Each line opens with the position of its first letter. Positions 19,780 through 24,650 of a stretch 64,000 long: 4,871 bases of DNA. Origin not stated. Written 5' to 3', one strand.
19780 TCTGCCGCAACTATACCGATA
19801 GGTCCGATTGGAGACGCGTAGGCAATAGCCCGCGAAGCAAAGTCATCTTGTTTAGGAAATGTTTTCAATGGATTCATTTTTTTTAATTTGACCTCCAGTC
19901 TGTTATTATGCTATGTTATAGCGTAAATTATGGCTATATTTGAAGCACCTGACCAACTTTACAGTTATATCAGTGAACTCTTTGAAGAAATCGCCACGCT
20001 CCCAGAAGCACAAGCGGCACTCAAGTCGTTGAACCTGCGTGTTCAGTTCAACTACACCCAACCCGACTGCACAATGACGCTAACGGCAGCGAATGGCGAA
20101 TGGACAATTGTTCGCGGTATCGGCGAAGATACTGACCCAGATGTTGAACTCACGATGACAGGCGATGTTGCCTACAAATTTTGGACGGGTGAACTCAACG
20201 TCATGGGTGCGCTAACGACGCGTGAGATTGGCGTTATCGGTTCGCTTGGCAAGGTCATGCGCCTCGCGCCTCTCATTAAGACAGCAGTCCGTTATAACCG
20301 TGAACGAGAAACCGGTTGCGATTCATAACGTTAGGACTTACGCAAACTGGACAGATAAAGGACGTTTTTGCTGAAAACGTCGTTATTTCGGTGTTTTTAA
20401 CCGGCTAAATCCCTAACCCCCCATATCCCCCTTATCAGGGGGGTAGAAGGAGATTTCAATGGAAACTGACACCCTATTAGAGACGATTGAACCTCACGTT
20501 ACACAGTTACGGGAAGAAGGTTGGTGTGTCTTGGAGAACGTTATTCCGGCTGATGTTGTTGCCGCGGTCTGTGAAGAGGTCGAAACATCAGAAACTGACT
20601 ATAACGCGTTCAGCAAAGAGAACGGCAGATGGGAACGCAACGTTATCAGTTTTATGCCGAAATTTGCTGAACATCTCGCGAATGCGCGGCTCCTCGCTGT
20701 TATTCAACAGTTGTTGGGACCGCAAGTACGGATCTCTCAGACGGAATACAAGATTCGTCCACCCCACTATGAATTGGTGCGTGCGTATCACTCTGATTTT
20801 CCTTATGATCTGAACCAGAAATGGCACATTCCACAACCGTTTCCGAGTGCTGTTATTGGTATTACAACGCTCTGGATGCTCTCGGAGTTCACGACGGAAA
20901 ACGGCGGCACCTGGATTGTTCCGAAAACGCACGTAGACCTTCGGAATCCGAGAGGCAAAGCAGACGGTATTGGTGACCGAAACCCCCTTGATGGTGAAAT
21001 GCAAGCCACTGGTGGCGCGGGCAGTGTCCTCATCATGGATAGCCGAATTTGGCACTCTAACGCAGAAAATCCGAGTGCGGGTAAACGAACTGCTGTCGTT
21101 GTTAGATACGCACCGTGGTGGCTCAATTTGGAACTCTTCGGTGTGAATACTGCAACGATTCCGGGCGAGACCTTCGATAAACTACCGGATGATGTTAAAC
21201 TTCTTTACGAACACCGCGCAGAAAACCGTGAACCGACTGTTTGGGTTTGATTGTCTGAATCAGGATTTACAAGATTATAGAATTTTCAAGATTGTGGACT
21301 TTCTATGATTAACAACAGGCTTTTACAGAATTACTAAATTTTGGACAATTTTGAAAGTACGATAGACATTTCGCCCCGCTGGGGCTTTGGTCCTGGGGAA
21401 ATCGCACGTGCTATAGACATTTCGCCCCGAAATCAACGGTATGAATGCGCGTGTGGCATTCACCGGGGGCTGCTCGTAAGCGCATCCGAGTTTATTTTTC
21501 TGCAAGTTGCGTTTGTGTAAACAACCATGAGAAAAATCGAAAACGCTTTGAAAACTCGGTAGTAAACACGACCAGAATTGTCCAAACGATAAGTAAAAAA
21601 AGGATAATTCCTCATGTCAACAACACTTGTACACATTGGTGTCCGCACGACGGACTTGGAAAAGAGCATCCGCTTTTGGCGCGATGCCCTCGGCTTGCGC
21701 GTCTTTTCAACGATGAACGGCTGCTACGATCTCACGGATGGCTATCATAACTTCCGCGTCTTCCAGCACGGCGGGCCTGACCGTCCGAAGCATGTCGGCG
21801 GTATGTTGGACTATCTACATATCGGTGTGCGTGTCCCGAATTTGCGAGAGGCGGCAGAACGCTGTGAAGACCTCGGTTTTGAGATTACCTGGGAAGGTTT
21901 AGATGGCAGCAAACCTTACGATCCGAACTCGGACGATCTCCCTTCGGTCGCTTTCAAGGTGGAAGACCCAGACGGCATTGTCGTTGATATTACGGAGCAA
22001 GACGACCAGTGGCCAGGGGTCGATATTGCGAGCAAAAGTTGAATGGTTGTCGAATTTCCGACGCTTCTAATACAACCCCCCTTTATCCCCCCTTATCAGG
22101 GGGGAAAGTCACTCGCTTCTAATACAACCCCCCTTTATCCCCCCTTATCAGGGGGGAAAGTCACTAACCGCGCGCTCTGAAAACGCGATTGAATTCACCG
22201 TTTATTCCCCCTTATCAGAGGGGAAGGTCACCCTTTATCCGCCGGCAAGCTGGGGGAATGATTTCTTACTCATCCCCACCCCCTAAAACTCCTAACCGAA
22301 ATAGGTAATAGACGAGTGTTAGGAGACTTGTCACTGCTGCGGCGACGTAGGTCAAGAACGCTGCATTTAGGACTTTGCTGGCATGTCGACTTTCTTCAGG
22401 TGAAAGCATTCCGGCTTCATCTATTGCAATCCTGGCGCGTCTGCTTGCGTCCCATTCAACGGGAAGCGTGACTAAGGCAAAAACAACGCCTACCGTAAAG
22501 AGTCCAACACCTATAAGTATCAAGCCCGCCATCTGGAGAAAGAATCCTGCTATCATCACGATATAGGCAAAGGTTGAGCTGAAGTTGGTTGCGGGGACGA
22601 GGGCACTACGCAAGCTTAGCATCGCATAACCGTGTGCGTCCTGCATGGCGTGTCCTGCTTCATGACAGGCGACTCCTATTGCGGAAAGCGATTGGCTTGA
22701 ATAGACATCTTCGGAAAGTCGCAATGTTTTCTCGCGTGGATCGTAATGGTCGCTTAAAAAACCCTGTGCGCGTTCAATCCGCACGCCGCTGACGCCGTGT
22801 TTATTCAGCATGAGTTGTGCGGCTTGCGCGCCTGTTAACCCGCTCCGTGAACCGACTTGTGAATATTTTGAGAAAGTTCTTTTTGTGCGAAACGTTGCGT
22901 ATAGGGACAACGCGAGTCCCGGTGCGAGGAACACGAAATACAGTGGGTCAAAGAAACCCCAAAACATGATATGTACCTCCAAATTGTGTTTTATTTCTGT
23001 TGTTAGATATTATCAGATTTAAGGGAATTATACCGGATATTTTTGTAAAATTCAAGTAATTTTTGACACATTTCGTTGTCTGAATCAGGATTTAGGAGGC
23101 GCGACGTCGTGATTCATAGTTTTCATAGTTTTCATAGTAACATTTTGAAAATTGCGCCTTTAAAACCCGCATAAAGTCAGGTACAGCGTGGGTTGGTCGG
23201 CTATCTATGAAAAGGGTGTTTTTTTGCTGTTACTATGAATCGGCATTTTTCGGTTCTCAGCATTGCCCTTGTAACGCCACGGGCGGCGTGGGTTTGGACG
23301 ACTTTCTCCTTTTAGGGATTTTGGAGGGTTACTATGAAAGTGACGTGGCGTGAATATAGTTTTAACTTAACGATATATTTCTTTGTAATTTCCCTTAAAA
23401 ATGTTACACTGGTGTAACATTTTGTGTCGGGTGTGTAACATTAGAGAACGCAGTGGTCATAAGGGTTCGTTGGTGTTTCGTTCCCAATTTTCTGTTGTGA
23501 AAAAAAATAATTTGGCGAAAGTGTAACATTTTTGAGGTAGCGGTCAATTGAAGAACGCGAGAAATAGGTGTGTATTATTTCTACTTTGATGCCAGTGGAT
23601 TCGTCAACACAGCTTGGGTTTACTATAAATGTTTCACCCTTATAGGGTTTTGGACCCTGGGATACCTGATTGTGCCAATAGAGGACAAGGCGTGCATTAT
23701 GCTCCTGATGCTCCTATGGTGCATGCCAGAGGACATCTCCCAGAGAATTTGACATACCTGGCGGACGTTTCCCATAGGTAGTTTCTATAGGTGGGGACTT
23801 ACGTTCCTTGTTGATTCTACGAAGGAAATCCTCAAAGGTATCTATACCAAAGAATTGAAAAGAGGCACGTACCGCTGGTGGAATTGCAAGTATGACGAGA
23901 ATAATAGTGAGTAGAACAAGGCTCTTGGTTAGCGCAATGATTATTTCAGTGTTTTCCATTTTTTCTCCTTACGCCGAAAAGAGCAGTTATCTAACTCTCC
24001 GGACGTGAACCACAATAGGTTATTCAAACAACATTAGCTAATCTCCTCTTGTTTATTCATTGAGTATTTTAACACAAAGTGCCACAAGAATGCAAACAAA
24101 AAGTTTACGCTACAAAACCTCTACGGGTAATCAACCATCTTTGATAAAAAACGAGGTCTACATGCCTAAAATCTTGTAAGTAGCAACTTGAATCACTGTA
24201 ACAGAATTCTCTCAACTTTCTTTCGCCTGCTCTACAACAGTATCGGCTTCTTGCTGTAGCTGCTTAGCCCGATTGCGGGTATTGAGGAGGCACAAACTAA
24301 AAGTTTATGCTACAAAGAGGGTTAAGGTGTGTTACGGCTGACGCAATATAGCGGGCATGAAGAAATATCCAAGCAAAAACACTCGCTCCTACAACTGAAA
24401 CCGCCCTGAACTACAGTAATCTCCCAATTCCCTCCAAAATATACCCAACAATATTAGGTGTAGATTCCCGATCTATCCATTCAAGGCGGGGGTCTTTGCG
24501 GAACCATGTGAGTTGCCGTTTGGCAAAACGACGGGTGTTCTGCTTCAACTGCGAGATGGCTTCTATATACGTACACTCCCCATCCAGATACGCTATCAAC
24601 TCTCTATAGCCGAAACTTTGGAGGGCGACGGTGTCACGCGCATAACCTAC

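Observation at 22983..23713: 700-bp ORF-free region packed with iteron-like direct/inverted motifs and a perfect 22-bp palindrome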

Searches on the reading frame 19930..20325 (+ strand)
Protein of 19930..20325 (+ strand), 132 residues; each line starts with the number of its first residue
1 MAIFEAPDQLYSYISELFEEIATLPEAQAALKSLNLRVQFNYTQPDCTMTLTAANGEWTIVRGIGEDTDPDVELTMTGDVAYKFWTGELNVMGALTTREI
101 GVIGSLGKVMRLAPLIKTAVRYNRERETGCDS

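Call 12: search_protein_families(library=pfam, proteins=[window:19930-20325:+], max_evalue=0.01)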
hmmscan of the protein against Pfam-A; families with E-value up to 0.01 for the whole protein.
window:19930-20325:+ (132 aa): 1 family
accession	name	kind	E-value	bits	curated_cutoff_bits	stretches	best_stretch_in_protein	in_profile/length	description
PF02036.22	SCP2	-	1.1e-08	35.8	21.3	1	21-117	4-101/101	SCP-2 sterol transfer family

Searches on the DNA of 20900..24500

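Call 9: search_rna_families(source=window, start=20900, end=24500, threshold=evalue, max_evalue=10)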
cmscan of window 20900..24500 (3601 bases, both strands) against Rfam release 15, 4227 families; matches with E-value up to 10: 2.
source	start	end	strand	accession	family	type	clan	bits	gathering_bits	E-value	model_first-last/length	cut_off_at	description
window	23792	23866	+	RF02787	snoTBR4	Gene; snRNA; snoRNA; CD-box;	-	18.8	83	7.2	1-99/99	no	Small nucleolar RNA TBR4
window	22135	22229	+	RF01762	whalefall-1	Gene; sRNA;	-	15.4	37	2.3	1-56/56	no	Whalefall-1 RNA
